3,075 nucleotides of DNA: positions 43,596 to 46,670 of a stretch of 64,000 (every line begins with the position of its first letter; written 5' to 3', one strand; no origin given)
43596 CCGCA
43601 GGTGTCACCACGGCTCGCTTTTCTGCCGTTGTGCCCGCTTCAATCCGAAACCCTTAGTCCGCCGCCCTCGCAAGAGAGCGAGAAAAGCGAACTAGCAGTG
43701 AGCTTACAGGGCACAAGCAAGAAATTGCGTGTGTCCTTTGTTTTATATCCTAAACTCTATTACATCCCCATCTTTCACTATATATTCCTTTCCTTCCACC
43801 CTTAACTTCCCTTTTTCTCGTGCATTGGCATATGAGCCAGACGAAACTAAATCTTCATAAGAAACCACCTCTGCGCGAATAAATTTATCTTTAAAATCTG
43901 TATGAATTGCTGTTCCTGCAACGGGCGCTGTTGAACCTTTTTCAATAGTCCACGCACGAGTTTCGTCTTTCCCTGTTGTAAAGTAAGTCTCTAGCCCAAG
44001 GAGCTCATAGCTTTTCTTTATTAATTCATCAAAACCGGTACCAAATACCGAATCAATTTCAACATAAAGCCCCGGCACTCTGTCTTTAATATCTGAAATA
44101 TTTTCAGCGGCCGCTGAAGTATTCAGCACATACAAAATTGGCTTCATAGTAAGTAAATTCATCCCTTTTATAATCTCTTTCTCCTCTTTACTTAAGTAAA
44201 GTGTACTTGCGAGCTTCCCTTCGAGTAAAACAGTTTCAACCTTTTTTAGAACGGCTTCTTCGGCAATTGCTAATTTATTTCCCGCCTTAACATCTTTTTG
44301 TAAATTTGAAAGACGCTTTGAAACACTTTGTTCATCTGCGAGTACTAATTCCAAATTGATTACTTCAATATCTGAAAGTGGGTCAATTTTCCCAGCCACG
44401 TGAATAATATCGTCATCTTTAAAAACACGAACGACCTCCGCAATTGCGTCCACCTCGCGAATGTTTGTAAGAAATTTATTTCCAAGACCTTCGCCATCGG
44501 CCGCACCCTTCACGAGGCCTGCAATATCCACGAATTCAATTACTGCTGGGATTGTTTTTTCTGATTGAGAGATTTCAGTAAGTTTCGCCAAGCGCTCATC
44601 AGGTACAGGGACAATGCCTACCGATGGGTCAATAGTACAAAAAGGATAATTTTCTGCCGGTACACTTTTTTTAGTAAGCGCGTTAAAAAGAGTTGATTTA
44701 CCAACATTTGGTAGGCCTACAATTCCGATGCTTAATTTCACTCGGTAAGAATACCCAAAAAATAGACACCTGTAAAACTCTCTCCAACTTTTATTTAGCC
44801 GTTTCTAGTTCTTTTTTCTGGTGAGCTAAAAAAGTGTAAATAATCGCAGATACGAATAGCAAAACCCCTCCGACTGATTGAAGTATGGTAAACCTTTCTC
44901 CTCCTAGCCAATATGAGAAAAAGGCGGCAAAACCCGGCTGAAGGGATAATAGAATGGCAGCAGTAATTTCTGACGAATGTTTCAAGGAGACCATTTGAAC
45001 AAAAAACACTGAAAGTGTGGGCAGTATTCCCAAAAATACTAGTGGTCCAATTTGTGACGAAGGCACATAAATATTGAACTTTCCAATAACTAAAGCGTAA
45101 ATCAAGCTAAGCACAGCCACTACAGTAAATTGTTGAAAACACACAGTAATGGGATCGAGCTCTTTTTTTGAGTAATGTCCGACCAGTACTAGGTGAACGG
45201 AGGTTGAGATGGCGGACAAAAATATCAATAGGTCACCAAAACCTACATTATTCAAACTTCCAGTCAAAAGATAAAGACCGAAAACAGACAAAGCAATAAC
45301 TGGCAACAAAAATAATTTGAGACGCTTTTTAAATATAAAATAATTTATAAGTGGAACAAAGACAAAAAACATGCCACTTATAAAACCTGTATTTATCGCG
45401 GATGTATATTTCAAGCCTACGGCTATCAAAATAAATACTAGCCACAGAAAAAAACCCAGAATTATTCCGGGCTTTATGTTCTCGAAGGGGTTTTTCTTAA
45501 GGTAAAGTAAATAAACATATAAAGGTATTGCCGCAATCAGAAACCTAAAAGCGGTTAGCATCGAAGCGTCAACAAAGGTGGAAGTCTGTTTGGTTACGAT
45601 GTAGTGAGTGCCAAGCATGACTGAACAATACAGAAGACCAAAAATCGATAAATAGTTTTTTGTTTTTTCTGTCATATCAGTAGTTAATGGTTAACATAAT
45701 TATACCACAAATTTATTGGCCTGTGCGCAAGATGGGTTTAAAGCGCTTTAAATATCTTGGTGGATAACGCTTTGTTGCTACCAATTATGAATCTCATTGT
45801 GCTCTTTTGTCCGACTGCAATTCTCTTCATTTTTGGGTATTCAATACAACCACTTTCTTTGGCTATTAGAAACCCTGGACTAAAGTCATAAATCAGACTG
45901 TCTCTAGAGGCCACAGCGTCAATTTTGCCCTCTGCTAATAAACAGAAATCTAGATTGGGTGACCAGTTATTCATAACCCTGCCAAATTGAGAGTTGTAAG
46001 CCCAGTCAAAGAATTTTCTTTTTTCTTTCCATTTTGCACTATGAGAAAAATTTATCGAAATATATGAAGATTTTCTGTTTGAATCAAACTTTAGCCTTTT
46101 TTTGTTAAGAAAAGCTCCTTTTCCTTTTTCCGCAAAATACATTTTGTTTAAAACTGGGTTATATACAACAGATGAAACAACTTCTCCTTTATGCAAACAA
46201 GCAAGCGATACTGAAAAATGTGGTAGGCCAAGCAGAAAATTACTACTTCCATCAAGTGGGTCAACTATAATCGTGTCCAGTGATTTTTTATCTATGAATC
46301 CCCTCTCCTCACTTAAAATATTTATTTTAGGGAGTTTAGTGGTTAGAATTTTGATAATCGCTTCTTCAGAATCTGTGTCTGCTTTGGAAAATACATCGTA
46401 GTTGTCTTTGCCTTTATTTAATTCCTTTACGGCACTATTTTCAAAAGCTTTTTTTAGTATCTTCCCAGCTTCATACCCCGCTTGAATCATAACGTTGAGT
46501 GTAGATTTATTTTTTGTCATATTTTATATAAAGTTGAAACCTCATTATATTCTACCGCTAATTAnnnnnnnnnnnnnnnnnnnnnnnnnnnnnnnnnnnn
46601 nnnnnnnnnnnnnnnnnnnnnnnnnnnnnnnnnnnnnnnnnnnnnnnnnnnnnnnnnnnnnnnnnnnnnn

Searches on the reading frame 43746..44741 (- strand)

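Call 94: search_protein_families(library=pfam, proteins=[window:43746-44741:-], max_evalue=0.00001)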
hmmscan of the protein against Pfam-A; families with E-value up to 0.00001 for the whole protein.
window:43746-44741:- (332 aa): 3 families
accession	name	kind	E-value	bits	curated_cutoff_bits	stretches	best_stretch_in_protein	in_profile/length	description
PF06071.19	YchF-GTPase_C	-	1.1e-34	118.8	27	1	250-332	1-83/84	Protein of unknown function (DUF933)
PF01926.29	MMR_HSR1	-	8.6e-21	74.6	21.9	1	5-109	2-86/113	50S ribosome-binding GTPase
PF02421.24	FeoB_N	-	1.3e-07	31.7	27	1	5-46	3-44/156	Ferrous iron transport protein B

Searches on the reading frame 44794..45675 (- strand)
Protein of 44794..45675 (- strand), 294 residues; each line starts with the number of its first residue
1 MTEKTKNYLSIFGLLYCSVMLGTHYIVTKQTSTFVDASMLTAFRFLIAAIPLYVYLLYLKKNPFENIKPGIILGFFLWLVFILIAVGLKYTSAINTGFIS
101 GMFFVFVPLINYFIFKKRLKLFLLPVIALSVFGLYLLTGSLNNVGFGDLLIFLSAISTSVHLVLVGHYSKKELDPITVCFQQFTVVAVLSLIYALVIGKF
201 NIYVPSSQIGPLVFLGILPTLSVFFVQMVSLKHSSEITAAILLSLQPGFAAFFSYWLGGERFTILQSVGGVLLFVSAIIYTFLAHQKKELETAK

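Call 94: search_protein_families(library=pfam, proteins=[window:44794-45675:-], max_evalue=0.00001)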
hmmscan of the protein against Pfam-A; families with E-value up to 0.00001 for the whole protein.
window:44794-45675:- (294 aa): 1 family
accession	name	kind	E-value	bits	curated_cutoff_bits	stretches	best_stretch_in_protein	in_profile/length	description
PF00892.27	EamA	-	1.4e-28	100.3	28.2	2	146-280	2-133/135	EamA-like transporter family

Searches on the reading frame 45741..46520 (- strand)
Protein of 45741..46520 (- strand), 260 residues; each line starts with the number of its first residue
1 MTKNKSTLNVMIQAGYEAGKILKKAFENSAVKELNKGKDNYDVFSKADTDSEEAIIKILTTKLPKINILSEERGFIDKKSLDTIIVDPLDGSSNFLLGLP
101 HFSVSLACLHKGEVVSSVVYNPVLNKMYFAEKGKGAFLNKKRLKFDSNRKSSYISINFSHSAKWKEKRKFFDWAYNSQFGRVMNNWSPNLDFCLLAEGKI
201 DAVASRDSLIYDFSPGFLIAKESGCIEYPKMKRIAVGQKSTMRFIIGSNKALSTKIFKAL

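Call 64: search_protein_families(library=pfam, proteins=[window:45741-46520:-], max_evalue=0.001)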
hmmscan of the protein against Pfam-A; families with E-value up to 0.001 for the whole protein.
window:45741-46520:- (260 aa): 1 family
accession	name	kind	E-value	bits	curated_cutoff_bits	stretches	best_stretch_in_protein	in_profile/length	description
PF00459.30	Inositol_P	-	1.1e-42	146.9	27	1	5-230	3-239/271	Inositol monophosphatase family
